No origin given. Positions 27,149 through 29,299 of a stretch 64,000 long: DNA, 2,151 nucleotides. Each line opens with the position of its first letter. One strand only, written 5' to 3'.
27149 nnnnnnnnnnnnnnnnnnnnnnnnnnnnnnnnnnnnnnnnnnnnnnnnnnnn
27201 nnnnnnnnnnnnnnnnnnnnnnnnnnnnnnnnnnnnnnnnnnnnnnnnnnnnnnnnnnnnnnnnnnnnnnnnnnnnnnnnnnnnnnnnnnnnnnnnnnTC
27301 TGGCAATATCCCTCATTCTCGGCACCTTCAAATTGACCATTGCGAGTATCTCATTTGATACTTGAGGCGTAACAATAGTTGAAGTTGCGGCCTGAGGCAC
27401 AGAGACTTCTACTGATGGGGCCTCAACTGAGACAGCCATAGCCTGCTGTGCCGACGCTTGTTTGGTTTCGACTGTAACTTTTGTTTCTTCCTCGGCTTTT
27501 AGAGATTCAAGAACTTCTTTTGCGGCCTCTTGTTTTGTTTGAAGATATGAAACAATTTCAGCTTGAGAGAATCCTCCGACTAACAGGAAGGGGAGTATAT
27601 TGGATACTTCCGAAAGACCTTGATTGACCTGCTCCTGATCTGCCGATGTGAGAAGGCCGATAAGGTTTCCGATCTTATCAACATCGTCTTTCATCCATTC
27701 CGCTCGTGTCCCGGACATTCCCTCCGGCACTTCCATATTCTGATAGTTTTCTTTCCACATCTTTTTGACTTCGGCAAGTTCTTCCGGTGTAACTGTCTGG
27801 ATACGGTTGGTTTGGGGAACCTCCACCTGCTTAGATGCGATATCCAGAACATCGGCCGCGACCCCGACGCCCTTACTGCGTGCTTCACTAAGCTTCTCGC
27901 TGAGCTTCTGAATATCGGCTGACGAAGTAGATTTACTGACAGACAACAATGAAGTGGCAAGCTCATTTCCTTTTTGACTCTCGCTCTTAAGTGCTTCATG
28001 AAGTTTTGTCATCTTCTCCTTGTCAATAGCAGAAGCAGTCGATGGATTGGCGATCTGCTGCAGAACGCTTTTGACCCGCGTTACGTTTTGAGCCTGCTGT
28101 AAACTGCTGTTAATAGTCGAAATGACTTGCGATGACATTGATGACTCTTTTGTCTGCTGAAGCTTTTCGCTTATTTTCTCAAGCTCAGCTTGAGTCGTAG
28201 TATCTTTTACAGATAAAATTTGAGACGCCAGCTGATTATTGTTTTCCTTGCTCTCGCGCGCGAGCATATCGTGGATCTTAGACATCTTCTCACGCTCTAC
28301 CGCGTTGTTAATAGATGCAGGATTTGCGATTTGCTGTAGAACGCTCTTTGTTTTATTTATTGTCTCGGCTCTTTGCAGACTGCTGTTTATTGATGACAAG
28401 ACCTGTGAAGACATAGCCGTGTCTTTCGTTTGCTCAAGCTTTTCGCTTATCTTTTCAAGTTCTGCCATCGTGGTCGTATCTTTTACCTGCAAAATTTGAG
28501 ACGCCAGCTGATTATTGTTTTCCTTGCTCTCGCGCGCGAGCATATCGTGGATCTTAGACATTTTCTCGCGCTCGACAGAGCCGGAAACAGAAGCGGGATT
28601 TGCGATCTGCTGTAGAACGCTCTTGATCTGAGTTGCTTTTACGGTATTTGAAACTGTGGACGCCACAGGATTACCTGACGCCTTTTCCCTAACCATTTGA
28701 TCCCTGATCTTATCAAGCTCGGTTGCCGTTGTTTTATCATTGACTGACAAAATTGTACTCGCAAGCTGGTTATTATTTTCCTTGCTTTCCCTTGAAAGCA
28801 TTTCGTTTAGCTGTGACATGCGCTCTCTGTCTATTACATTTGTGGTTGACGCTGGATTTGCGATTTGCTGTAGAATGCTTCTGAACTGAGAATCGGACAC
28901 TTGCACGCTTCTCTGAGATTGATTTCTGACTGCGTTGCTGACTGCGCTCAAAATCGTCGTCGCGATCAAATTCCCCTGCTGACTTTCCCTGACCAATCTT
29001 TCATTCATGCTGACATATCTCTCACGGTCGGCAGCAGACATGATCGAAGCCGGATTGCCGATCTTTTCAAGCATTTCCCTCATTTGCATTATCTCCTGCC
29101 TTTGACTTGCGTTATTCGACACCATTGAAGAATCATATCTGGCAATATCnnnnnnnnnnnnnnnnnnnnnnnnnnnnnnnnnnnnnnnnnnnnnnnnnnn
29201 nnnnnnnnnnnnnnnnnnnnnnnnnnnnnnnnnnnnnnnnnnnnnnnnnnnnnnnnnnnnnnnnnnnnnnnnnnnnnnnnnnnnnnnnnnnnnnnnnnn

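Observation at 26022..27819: Perfect 502-bp in-frame duplication, 1296 bp apart, inside the giant gene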

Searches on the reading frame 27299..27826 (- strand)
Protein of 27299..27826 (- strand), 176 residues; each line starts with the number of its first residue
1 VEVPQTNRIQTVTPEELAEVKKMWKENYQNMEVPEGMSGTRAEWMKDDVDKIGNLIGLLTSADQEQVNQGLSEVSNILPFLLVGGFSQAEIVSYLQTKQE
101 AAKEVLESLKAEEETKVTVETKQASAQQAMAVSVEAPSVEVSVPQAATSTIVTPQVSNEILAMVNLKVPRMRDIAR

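Call 23: search_protein_families(library=pfam, proteins=[window:27299-27826:-], max_evalue=10)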
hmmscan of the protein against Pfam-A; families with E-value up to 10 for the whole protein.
window:27299-27826:- (176 aa): 4 families
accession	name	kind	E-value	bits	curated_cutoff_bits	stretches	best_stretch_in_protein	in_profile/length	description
PF12363.14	Phage_TAC_12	-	0.032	15.1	26.2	1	15-120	16-108/111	Phage tail assembly chaperone protein, TAC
PF23886.1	DUF7239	-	0.053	14.2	24.6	1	113-160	60-105/112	Family of unknown function (DUF7239)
PF23715.1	DUF7157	-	0.13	13.8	27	1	103-173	5-70/87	Family of unknown function (DUF7157)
PF13834.11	DUF4193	-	0.17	12.7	25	1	97-162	11-72/98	Domain of unknown function (DUF4193)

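Call 48: find_related_loci(query=window:27317-27817:-, collection=metagenome_contigs, flank=8000)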
Query window:27317-27817:- (167 aa) in metagenome_contigs; peptide patterns used: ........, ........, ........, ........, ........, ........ (x = any residue, [..] = any of these).
254 stretches matched a pattern; 9 encode a relative of the query (tblastn E <= 1e-3); 9 distinct loci.
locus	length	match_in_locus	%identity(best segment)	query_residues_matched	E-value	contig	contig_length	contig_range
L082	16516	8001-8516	65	1-167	1e-74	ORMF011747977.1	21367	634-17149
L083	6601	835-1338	43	1-167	1e-44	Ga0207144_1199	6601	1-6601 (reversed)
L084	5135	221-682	46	1-155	9e-38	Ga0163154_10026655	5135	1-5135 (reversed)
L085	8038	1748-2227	42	1-155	3e-37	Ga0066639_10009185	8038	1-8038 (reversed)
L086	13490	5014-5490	42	1-151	7e-36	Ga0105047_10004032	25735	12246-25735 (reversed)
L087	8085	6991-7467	42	1-151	7e-36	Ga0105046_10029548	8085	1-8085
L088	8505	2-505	41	17-166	2e-34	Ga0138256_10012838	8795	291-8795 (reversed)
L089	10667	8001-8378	47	1-120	3e-33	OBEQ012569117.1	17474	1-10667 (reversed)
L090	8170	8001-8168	46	1-54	6e-13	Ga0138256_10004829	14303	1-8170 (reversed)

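Call 61: find_homologous_proteins(query=window:27317-27817:-, max_evalue=1e-20)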
Query window:27317-27817:- (167 aa): 4 proteins with E <= 1e-20 among 71 candidates.
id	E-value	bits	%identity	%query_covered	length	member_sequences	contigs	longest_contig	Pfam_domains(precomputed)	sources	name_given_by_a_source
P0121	8.1e-45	170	58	85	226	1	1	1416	-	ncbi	ncbi:MAG TPA: hypothetical protein V6C65_07505, partial [Allocoleopsis sp.]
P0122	3.5e-39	152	77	63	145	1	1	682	-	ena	-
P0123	1.0e-29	122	53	61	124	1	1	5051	-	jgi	-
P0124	8.1e-27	112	57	59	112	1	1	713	-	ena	-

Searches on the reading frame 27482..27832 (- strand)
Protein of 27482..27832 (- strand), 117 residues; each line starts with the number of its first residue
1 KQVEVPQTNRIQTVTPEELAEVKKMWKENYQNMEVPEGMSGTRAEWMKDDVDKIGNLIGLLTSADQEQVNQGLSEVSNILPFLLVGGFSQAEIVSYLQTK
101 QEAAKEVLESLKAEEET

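Call 28: find_related_loci(query=A1, collection=genome_contigs, flank=10000)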
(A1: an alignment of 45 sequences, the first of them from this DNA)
Query A1 (117 aa) in genome_contigs; peptide patterns used: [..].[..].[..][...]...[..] (x = any residue, [..] = any of these).
166 stretches matched a pattern; 147 encode a relative of the query (tblastn E <= 1e-3); the best 80 are kept; 79 distinct loci.
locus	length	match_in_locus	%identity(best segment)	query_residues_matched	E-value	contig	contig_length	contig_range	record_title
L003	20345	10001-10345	77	3-117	1e-61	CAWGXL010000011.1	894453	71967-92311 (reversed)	MAG: uncultured bacterium isolate MFD09206.bin.2.20 genome assembly, contig: contig_9876, whole genome shotgun sequence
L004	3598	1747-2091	78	3-117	1e-59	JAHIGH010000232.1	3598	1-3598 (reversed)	MAG: Patescibacteria group bacterium isolate KR11_N2.mb.17 KR11_N2.mb.17_k141_154650, whole genome shotgun sequence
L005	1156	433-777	77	3-117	3e-62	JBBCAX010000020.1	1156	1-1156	Deltaproteobacteria bacterium TL4 17951C00020.1, whole genome shotgun sequence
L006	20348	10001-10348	59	1-116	2e-47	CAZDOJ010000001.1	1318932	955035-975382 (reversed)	MAG TPA_asm: uncultured Gammaproteobacteria bacterium isolate SRP292972_co3_93 genome assembly, contig: NODE_1_length_13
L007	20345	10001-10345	60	2-116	6e-47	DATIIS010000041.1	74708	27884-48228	MAG TPA_asm: Candidatus Saccharimonadales bacterium isolate SMAG_U15671 k141_111530, whole genome shotgun sequence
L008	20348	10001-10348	62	1-116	1e-46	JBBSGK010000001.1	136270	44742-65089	MAG: Candidatus Levyibacteriota bacterium isolate LS2_sbin.37 LS2_sbin.37_K_1061297_L_136270_cov_12.0000, whole genome s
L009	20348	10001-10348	63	1-116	1e-46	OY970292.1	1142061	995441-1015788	MAG: Candidatus Levybacteria bacterium isolate MFD01916.bin.c.8 genome assembly, chromosome: 1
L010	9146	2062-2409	54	2-117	2e-46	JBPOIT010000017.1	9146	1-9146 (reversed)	MAG: Candidatus Levyibacteriota bacterium isolate MAG_784 c_000000578626, whole genome shotgun sequence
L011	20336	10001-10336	62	5-116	1e-46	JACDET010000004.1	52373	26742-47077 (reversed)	MAG: Candidatus Levyibacteriota bacterium isolate MGR_bin367 SD2903_NODE_38_length_52373_cov_1.159476, whole genome shot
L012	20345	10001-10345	57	2-116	1e-45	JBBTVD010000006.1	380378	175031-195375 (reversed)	MAG: Patescibacteria group bacterium isolate H14-bin010_1 H14_bin010_1_000000000006, whole genome shotgun sequence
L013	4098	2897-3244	57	1-116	7e-45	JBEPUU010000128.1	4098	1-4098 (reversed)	MAG: bacterium isolate 22E.metabat2_refined.014_sub NODE_25740_length_4098_cov_5.761069, whole genome shotgun sequence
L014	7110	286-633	60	1-116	8e-45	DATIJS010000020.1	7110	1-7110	MAG TPA_asm: Candidatus Saccharimonadales bacterium isolate SMAG_U15697 k141_457268, whole genome shotgun sequence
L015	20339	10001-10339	58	4-116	2e-44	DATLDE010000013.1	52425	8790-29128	MAG TPA_asm: Candidatus Limnocylindrales bacterium isolate SMAG_U14342 k141_10006280, whole genome shotgun sequence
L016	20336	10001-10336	61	5-116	2e-44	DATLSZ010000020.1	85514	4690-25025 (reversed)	MAG TPA_asm: Candidatus Acidiferrales bacterium isolate SMAG_U13943 k141_581512, whole genome shotgun sequence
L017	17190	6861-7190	61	5-115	3e-44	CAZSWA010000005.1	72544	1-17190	MAG TPA_asm: uncultured Gammaproteobacteria bacterium isolate SRP272529_co1_257 genome assembly, contig: NODE_346_length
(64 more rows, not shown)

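Call 34: predict_structure(alignment_id=A1)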
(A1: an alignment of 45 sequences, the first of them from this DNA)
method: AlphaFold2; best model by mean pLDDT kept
length: 117 residues; sequences in the alignment: 45
mean_pLDDT: 87.3   pTM: 0.79
mean pLDDT of the five models: 87.3, 87.0, 86.0, 83.4, 81.1
residues with pLDDT >= 90: 67; 70-90: 38; 50-70: 12; < 50: 0
segments of 3 or more residues with pLDDT < 50: none
pLDDT, mean of each block of 10 residues (from residue 1): 67 82 94 78 89 95 94 92 88 94 94 78
secondary structure, 60 per line:
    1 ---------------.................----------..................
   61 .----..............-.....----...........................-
elements in order: H16-32 H43-61 H66-79 H81-85 H90-116

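Call 66: search_protein_representatives(alignment_id=A1)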
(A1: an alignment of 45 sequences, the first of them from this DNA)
Query: 45 sequences, 117 profile positions. Proteins with E-value up to 0.001 (for the whole library): 343; up to 1e-10: 320; up to 1e-30: 175. The best 150 are listed.
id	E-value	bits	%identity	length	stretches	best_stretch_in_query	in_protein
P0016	2.3e-226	753.2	-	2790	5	2-116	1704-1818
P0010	1.6e-166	560.2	-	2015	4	2-116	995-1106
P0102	4.7e-133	452.3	-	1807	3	2-116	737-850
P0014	1.8e-131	447.2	-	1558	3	2-116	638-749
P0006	2.0e-131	447.1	-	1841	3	2-116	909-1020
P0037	3.5e-130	443.0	-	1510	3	2-116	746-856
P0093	1.7e-129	440.9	-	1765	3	2-116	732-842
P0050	4.2e-126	429.9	-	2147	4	2-115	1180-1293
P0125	1.5e-125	428.1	-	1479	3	1-115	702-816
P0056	1.9e-124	424.6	-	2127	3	1-116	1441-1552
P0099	4.6e-121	413.7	-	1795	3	2-115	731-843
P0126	5.1e-101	349.0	-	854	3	1-116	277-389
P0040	3.3e-90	314.1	-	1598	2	2-116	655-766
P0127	8.4e-89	309.6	-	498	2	1-116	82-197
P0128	2.7e-87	304.7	-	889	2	1-116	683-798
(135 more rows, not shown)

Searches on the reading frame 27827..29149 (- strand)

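Call 23: search_protein_families(library=pfam, proteins=[window:27827-29149:-], max_evalue=10)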
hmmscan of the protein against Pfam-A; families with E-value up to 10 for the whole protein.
window:27827-29149:- (441 aa): 17 families
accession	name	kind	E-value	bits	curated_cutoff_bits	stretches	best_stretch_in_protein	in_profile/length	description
PF16829.10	ATR13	-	0.0051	17.6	25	2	189-245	30-86/101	Avirulence protein ATR13, RxLR effector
PF08404.15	Baculo_p74_N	-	0.086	12.4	25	2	290-341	238-289/300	Baculoviridae P74 N-terminal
PF21538.2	Med15_M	-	0.16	12.6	24.2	1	341-394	21-73/110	ARC105/Med15 mediator subunit central domain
PF10256.14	Erf4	-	0.2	12.1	29.3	1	340-386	35-81/116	Golgin subfamily A member 7/ERF4 family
PF10273.14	WGG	-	0.23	12.4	26.8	0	203-241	23-61/80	Pre-rRNA-processing protein TSR2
PF17830.6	STI1-HOP_DP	-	0.33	11.3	29.1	1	84-113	18-48/55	STI1/HOP, DP domain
PF17805.7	AsnC_trans_reg2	-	0.6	10.7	27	1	169-231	13-79/86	AsnC-like ligand binding domain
PF16878.10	SIX1_SD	-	1.2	10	27.4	1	339-398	2-61/113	Transcriptional regulator, SIX1, N-terminal SD domain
PF13167.11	GTP-bdg_N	-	1.4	9.9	25.4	1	349-390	9-50/89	GTP-binding GTPase N-terminal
PF01906.23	YbjQ_1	-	2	9.5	23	0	370-426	4-60/103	Putative heavy-metal-binding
PF23531.1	Microp_apicomplexa_17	-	2.4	9.1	27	0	333-389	55-108/110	Apicomplexa microprotein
PF21757.2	DUF6870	-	3.2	8.2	24.4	0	355-369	28-42/71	Family of unknown function (DUF6870)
PF21740.2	DUF6866_C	-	4.1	7.6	27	1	367-421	126-180/182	Family of unknown function (DUF6866) C-terminal domain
PF22750.1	Sol_i_2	-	5.6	7.5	26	0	160-201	42-83/90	Ant venom allergen Sol i 2 family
PF11916.13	Vac14_Fig4_bd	-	6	6.8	25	1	323-370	25-72/179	Vacuolar protein 14 C-terminal Fig4p binding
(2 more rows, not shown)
